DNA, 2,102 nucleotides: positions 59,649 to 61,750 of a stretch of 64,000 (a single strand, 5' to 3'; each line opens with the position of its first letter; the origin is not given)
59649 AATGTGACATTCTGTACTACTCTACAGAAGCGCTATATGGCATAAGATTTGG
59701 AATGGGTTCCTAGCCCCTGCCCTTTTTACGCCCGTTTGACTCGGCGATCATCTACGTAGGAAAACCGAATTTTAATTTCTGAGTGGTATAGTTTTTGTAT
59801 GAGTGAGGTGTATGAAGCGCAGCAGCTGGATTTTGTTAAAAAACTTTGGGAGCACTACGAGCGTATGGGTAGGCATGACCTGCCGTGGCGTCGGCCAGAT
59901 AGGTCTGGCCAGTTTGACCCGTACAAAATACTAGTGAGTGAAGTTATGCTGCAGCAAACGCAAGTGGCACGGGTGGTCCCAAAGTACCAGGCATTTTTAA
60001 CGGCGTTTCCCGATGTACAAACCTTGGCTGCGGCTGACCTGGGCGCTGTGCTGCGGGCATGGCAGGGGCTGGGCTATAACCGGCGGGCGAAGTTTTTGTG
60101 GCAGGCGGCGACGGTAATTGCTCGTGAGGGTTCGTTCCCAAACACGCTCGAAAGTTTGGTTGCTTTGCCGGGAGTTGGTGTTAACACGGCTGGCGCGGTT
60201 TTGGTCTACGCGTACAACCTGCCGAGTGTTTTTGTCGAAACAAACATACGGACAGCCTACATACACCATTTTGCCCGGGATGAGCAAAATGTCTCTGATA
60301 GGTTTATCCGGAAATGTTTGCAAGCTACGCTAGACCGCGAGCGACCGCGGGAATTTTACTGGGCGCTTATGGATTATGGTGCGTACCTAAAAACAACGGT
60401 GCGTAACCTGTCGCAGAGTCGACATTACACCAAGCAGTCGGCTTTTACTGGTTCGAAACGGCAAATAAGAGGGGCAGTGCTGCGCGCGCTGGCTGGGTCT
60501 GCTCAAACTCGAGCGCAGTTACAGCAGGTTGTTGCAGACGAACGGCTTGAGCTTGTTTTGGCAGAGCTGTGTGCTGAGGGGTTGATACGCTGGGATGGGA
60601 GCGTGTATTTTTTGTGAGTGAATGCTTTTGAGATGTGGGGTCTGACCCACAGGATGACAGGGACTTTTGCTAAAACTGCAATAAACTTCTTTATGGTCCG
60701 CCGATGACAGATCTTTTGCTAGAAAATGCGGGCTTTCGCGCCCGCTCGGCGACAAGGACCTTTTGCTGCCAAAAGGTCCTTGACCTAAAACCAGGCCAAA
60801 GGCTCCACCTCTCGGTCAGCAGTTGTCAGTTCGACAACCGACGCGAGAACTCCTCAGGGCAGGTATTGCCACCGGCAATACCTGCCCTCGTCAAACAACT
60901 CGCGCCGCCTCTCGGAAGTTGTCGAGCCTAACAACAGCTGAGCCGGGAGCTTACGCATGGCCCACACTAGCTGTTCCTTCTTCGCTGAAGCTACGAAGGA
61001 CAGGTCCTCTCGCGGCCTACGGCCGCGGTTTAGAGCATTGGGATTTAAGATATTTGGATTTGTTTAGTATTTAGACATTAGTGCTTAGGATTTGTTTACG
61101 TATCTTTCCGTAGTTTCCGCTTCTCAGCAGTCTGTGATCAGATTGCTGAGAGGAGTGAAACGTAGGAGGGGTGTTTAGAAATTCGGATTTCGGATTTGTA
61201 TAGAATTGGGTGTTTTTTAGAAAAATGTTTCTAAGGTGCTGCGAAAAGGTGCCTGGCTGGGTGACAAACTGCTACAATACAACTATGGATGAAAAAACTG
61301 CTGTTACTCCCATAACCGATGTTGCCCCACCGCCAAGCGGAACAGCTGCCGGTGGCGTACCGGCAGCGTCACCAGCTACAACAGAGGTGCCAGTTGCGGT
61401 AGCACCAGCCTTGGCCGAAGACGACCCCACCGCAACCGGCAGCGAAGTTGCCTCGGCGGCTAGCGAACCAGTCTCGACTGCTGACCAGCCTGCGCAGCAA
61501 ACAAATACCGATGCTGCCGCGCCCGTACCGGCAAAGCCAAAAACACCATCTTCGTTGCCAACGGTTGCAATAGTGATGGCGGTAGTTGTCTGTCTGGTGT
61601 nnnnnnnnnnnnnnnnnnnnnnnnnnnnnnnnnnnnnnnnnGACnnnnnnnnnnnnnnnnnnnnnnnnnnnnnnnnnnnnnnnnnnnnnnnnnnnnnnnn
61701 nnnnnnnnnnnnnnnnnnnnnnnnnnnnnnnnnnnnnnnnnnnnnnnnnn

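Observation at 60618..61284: ~650-bp gene-free region saturated with perfect hairpins, three families of direct repeats and iteron-like GGATTT motifs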

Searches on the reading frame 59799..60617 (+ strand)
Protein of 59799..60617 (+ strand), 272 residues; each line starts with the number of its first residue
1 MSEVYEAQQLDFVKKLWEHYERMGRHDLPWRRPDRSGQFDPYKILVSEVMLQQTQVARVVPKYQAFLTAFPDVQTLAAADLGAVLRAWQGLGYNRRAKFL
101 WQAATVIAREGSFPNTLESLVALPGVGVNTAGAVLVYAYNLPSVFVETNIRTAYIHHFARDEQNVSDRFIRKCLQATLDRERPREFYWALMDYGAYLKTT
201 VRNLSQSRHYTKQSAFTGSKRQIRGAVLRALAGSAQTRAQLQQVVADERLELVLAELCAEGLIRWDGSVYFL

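Call 8: search_protein_families(library=pfam, proteins=[window:59799-60617:+], max_evalue=0.01)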
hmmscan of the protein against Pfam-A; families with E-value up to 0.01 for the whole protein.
window:59799-60617:+ (272 aa): 2 families
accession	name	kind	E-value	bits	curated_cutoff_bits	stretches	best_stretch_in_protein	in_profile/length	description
PF00730.31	HhH-GPD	-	1.1e-13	51.9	26.2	1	46-167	1-96/108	HhH-GPD superfamily base excision DNA repair protein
PF00633.29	HHH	-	6.8e-06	26.1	24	1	110-137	3-30/30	Helix-hairpin-helix motif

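Call 16: find_related_loci(query=window:59799-60617:+, collection=genome_contigs, flank=6000)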
Query window:59799-60617:+ (272 aa) in genome_contigs; peptide patterns used: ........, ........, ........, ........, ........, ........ (x = any residue, [..] = any of these).
600 stretches matched a pattern (row limit reached: there are more); 588 encode a relative of the query (tblastn E <= 1e-3); the best 80 are kept; 80 distinct loci.
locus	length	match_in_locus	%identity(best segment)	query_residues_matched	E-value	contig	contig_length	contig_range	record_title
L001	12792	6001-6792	56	6-272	2e-94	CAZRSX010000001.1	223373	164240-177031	MAG TPA_asm: uncultured Candidatus Saccharibacteria bacterium isolate SRP344714_co2_192 genome assembly, contig: NODE_10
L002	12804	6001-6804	55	16-272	6e-93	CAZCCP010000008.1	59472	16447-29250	MAG TPA_asm: uncultured Candidatus Saccharibacteria bacterium isolate SRP200132_co1_638 genome assembly, contig: NODE_76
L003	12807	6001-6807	54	16-272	2e-89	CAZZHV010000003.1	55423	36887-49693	MAG TPA_asm: uncultured Candidatus Saccharibacteria bacterium isolate SRP200132_co1_55 genome assembly, contig: NODE_888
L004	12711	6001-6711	55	28-267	9e-87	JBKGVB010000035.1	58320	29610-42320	MAG: Candidatus Saccharimonadales bacterium isolate SHSU_advanced.final.171 k67_10873094, whole genome shotgun sequence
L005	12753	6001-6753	52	11-263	2e-78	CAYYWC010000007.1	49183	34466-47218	MAG TPA_asm: uncultured Candidatus Saccharibacteria bacterium isolate binchicken_co173_127 genome assembly, contig: NODE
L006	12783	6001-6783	49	6-268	6e-78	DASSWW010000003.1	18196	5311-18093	MAG TPA_asm: Candidatus Saccharimonadales bacterium isolate SMAG_U633 k141_198338, whole genome shotgun sequence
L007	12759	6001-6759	51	11-264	5e-75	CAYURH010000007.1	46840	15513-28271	MAG TPA_asm: uncultured Candidatus Saccharibacteria bacterium isolate SRP200132_co2_143 genome assembly, contig: NODE_55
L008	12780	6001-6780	49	12-270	2e-75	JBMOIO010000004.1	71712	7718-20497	MAG: Minisyncoccia bacterium isolate Deming_bin.451 contig536, whole genome shotgun sequence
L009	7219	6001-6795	49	8-272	2e-74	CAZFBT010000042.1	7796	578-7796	MAG TPA_asm: uncultured Candidatus Saccharibacteria bacterium isolate binchicken_co107_473 genome assembly, contig: NODE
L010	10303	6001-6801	49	12-272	1e-74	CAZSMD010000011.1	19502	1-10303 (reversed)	MAG TPA_asm: uncultured Candidatus Saccharibacteria bacterium isolate SRP329715_co1_115 genome assembly, contig: NODE_40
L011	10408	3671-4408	51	19-263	7e-73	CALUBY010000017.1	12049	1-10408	MAG: uncultured bacterium isolate LGMHLTr32Z_bin.9.MAG genome assembly, contig: NODE_479_length_12049_cov_22.466316, who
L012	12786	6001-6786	47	6-272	1e-72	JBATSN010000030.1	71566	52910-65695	MAG: Candidatus Saccharimonas sp. isolate MFD10515_ilm_asm_bin26 k127_227011, whole genome shotgun sequence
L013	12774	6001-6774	49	16-272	1e-72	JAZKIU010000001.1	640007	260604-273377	MAG: Patescibacteria group bacterium isolate ADI_DC_SW_02_SPN_11032020-bin061_1 DCSW02SPN_B061_1_000000000001, whole gen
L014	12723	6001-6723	52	24-263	2e-72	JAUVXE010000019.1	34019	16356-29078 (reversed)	MAG: Coriobacteriia bacterium isolate CSMAG_1208 CSMAG_1208_k127_7009897_length_34019_cov_24.0000, whole genome shotgun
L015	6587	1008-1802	47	12-269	2e-71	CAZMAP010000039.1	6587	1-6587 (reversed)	MAG TPA_asm: uncultured Candidatus Saccharibacteria bacterium isolate SRP286056_co2_598 genome assembly, contig: NODE_20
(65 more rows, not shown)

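Call 25: find_homologous_proteins(query=window:59799-60617:+, max_evalue=1e-40)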
Query window:59799-60617:+ (272 aa): 6346 proteins with E <= 1e-40 among 8000 candidates; the best 120 are listed.
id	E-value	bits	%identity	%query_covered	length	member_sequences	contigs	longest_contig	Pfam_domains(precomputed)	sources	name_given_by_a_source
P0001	1.9e-121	422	100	71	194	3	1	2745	PF00633.30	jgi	jgi:A/G-specific adenine glycosylase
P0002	2.1e-114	399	68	96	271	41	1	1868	PF00730.32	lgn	-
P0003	4.4e-113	395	65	99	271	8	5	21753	PF00730.32,PF00633.30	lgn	-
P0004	2.3e-112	393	66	96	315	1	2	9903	PF00730.32,PF00633.30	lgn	-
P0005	7.7e-112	391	65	97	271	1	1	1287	PF00730.32,PF00633.30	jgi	-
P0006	5.5e-111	388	65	99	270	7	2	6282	PF00730.32,PF00633.30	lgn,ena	-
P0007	4.8e-110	385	63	99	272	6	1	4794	PF00730.32,PF00633.30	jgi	jgi:A/G-specific adenine glycosylase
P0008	1.2e-109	384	65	100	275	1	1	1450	PF00730.32,PF00633.30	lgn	-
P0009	1.3e-109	384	67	96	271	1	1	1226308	PF00730.32,PF00633.30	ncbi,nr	ncbi:A/G-specific adenine glycosylase [Candidatus Saccharibacteria bacterium]|nr:MAG: A/G-specific a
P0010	2.5e-108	379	64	97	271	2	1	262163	PF00730.32,PF00633.30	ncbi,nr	ncbi:endonuclease III [Candidatus Saccharibacteria bacterium]|nr:MAG: endonuclease III [Candidatus S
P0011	3.8e-108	379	64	96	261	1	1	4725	PF00730.32,PF00633.30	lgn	-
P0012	5.5e-108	378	63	98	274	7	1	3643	PF00730.32,PF00633.30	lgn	-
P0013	6.9e-108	378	64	97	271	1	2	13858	PF00730.32,PF00633.30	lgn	-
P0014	7.6e-108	378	64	96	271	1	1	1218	PF00730.32,PF00633.30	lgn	-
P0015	1.4e-107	377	64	96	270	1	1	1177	PF00730.32,PF00633.30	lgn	-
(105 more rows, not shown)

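Call 26: find_encoding_contigs(protein=P0001, flank=3000, max_places=4)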
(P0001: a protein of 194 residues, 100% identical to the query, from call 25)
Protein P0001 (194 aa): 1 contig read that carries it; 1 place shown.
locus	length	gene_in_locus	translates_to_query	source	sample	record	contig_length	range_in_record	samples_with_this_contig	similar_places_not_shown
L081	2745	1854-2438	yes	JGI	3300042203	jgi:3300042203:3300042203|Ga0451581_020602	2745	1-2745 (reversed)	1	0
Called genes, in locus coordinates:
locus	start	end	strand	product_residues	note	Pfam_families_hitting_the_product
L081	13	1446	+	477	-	PF13620:CarboxypepD_reg (weak)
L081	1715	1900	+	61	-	-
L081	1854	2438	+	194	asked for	PF00633:HHH (weak)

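Call 27: find_encoding_contigs(protein=P0009, flank=4000, max_places=2)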
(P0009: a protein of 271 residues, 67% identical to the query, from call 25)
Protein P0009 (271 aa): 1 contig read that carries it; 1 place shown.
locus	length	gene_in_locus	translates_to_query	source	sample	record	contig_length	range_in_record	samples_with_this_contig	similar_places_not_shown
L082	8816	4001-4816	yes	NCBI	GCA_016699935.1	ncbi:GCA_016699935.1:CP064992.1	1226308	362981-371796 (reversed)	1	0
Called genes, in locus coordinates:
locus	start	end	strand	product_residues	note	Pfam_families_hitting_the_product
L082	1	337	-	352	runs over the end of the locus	PF01979:Amidohydro_1, PF12890:DHOase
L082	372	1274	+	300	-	PF00892:EamA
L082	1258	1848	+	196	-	PF01966:HD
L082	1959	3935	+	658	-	PF13620:CarboxypepD_reg (weak)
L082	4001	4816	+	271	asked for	PF00730:HhH-GPD, PF00633:HHH (weak)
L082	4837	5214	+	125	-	-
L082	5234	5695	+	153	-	PF01300:Sua5_yciO_yrdC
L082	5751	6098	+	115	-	PF00293:NUDIX, PF14815:NUDIX_4 (weak)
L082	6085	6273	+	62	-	-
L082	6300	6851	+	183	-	-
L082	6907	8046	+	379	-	-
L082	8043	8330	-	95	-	PF03372:Exo_endo_phos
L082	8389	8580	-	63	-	-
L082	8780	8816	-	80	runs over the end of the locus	-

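Call 28: find_encoding_contigs(protein=P0003, flank=4000, max_places=3)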
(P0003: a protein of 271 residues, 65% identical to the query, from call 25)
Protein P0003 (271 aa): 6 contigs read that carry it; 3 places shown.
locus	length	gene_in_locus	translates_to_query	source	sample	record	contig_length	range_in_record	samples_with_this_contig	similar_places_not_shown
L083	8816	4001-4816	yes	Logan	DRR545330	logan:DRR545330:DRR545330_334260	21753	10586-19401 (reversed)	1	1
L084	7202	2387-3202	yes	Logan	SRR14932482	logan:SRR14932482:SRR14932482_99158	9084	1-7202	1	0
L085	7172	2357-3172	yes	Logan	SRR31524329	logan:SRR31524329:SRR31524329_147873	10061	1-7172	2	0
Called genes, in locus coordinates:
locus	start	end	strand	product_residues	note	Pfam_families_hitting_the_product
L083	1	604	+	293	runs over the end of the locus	PF00892:EamA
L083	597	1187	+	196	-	PF01966:HD (weak)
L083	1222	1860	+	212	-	-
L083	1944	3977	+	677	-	PF13620:CarboxypepD_reg (faint)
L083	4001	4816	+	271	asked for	PF00730:HhH-GPD, PF00633:HHH (weak)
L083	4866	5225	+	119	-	-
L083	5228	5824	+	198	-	PF01300:Sua5_yciO_yrdC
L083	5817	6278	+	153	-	PF00293:NUDIX, PF14815:NUDIX_4 (weak)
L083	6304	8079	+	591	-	-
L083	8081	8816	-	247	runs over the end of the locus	PF03372:Exo_endo_phos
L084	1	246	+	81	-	?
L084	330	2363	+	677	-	PF13620:CarboxypepD_reg (faint)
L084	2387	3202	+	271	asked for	PF00730:HhH-GPD, PF00633:HHH (weak)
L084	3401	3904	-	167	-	-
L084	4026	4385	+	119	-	-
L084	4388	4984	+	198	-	PF01300:Sua5_yciO_yrdC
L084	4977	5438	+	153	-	PF00293:NUDIX, PF14815:NUDIX_4 (weak)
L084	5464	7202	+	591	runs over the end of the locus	-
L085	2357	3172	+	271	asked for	PF00730:HhH-GPD, PF00633:HHH (weak)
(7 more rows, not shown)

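Call 29: find_encoding_contigs(protein=P0004, flank=4000, max_places=2)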
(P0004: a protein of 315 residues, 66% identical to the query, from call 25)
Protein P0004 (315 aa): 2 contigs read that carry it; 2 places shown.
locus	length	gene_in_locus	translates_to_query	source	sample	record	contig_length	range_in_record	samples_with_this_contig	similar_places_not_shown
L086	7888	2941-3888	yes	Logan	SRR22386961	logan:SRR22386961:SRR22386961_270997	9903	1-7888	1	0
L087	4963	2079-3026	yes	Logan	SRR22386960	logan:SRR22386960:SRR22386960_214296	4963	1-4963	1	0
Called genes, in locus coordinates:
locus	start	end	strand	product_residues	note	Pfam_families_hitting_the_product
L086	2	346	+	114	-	?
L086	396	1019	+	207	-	-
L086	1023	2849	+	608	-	PF13620:CarboxypepD_reg (weak)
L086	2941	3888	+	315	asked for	PF00730:HhH-GPD, PF00633:HHH (weak)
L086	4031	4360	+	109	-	-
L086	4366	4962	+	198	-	PF01300:Sua5_yciO_yrdC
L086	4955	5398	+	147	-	PF00293:NUDIX, PF14815:NUDIX_4 (weak)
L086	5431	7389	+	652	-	-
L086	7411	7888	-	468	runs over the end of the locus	PF01225:Mur_ligase, PF08245:Mur_ligase_M, PF02875:Mur_ligase_C (weak)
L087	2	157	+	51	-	?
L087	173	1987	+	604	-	PF13620:CarboxypepD_reg (weak)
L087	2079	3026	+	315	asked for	PF00730:HhH-GPD, PF00633:HHH (weak)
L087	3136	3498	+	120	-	-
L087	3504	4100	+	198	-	PF01300:Sua5_yciO_yrdC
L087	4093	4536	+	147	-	PF00293:NUDIX, PF14815:NUDIX_4 (weak)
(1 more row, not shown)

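Call 41: find_encoding_contigs(protein=window:59799-60617:+, flank=4000, max_places=10)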
Protein window:59799-60617:+ (272 aa): 7 contigs read that carry it; 7 places shown.
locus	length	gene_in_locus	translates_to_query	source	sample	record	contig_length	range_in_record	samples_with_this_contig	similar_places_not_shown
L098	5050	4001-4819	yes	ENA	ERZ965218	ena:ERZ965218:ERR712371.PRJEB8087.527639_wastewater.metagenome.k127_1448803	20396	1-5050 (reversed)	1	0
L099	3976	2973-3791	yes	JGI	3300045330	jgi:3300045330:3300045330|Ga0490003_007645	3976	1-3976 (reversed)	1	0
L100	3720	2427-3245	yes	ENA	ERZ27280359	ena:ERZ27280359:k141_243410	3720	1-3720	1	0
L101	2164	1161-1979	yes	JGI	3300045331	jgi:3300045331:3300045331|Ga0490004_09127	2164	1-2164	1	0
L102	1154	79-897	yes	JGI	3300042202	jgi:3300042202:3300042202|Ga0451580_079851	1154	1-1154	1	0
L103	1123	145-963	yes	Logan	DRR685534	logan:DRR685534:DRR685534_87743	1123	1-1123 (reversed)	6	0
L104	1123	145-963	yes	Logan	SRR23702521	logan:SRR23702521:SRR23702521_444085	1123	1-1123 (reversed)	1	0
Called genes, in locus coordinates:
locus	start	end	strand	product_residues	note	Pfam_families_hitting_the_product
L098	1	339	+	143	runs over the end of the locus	PF01850:PIN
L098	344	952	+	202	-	-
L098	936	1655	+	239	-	PF01966:HD (faint)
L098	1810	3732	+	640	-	PF13620:CarboxypepD_reg (weak)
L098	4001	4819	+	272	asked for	PF00730:HhH-GPD, PF00633:HHH (weak)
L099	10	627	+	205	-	PF01966:HD (faint)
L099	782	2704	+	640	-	PF13620:CarboxypepD_reg (weak)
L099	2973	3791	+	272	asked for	PF00730:HhH-GPD, PF00633:HHH (weak)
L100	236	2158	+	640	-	PF13620:CarboxypepD_reg (weak)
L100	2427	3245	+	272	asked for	PF00730:HhH-GPD, PF00633:HHH (weak)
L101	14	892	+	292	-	-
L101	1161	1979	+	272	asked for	PF00730:HhH-GPD, PF00633:HHH (weak)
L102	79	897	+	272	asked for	PF00730:HhH-GPD, PF00633:HHH (weak)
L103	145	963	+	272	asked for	PF00730:HhH-GPD, PF00633:HHH (weak)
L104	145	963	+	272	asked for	PF00730:HhH-GPD, PF00633:HHH (weak)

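Call 65: search_protein_families(library=padloc, proteins=[L084:3401-3904:-], max_evalue=0.1)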
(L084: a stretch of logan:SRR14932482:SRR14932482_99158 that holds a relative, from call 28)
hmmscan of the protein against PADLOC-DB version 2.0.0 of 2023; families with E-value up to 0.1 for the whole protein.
L084:3401-3904:- (167 aa): 0 families

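Call 66: search_protein_families(library=phrogs, proteins=[L084:3401-3904:-], max_evalue=0.1)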
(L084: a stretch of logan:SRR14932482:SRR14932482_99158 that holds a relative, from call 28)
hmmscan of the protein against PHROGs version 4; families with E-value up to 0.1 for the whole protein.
L084:3401-3904:- (167 aa): 0 families

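Call 72: find_encoding_contigs(protein=P0002, flank=2500, max_places=4)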
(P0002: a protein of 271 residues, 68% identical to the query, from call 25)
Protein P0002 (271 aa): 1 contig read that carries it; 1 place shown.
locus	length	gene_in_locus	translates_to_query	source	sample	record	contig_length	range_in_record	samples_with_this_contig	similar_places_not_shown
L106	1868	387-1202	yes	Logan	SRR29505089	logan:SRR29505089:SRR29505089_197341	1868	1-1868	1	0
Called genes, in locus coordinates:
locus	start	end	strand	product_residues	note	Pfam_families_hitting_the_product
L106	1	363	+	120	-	?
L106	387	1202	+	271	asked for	PF00730:HhH-GPD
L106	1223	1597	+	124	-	-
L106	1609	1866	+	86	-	?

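Call 73: find_encoding_contigs(protein=P0006, flank=2500, max_places=3)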
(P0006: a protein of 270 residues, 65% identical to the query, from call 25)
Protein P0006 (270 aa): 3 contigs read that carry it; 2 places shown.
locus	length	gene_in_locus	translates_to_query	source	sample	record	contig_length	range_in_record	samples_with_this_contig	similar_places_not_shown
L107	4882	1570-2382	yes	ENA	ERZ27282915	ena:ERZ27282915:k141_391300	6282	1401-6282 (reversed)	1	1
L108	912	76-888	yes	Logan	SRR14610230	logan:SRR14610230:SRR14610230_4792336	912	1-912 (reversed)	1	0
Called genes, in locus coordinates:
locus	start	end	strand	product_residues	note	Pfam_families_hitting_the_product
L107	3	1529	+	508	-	?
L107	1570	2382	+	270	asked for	PF00730:HhH-GPD, PF00633:HHH (weak)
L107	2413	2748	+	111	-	-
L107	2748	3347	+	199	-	PF01300:Sua5_yciO_yrdC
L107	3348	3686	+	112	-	PF03819:MazG, PF12643:MazG-like (weak)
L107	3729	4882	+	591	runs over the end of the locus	-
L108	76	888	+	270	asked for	PF00730:HhH-GPD, PF00633:HHH (weak)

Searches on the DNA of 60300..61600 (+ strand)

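Call 4: search_rna_families(source=window, start=60300, end=61600, threshold=evalue, max_evalue=10, show_alignments=3)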
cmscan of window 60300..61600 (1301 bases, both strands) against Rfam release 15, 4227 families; matches with E-value up to 10: 6.
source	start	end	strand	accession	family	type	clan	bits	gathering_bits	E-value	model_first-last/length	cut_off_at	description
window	61105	61171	+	RF00656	mir-205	Gene; miRNA;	-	24.2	55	0.0049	1-75/75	no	mir-205 microRNA precursor family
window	61328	61431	-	RF01671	P18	Gene; sRNA;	-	17.5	60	4.3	1-135/135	no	Pseudomonas sRNA P18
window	60520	60562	+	RF03369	mir-2217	Gene; miRNA;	-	15.9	60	5.4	1-62/62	no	mir-2217 microRNA precursor family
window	61178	61219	+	RF02750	ES003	Gene; sRNA;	-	14.8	37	7.1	1-53/53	no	ES003 sRNA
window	60590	60664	-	RF02595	EBv-sisRNA-1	Gene;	-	14.2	58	3.9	1-81/81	no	Epstein-Barr virus stable intronic sequence RNA 1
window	61346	61442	-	RF01390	isrG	Gene; sRNA;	-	11.4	100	2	120-214/279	no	isrG Hfq binding RNA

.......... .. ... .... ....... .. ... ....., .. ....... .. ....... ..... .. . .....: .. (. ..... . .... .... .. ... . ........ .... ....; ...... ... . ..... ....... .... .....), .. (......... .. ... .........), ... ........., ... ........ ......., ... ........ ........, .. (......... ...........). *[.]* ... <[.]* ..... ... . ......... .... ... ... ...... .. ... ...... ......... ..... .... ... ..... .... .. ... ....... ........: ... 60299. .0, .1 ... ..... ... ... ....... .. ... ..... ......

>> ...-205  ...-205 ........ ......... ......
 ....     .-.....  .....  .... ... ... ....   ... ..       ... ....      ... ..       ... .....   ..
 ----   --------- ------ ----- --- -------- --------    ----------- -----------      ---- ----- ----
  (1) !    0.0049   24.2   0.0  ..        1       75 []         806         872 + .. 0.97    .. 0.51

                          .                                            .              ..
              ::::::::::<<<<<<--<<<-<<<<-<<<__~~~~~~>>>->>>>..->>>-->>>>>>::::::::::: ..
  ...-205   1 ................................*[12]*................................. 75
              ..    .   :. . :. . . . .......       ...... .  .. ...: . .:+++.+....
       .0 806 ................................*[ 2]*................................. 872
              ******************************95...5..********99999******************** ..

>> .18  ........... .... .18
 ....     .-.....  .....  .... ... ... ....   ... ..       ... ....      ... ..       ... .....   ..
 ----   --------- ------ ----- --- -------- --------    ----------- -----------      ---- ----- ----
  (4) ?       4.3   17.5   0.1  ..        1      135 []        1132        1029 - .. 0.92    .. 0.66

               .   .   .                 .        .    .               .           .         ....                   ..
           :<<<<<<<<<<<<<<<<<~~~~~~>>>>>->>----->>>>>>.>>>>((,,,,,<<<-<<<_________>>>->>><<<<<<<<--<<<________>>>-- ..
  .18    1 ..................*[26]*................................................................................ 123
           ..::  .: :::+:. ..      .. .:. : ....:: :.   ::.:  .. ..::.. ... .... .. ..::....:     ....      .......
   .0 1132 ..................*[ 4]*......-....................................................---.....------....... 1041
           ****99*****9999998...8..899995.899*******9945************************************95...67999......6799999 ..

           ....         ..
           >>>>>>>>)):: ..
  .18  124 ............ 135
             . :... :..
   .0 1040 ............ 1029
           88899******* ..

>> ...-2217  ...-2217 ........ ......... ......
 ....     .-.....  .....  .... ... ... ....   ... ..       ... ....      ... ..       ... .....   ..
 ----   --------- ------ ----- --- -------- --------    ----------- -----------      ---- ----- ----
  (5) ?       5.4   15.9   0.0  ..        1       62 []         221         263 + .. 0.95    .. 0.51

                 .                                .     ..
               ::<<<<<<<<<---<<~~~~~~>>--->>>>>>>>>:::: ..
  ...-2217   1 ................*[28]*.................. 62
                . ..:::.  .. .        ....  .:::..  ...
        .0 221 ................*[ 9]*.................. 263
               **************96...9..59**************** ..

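Call 36: search_dna_similar(query=window:60600-61300:+, collection=phages, mode=distant, max_evalue=0.01)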
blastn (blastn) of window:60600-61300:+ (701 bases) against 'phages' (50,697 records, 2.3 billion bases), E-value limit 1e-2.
No match.

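Call 37: search_dna_similar(query=window:60600-61300:+, collection=plasmids, mode=distant, max_evalue=0.01)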
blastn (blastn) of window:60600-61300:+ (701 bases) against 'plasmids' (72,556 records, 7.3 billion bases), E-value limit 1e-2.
No match.
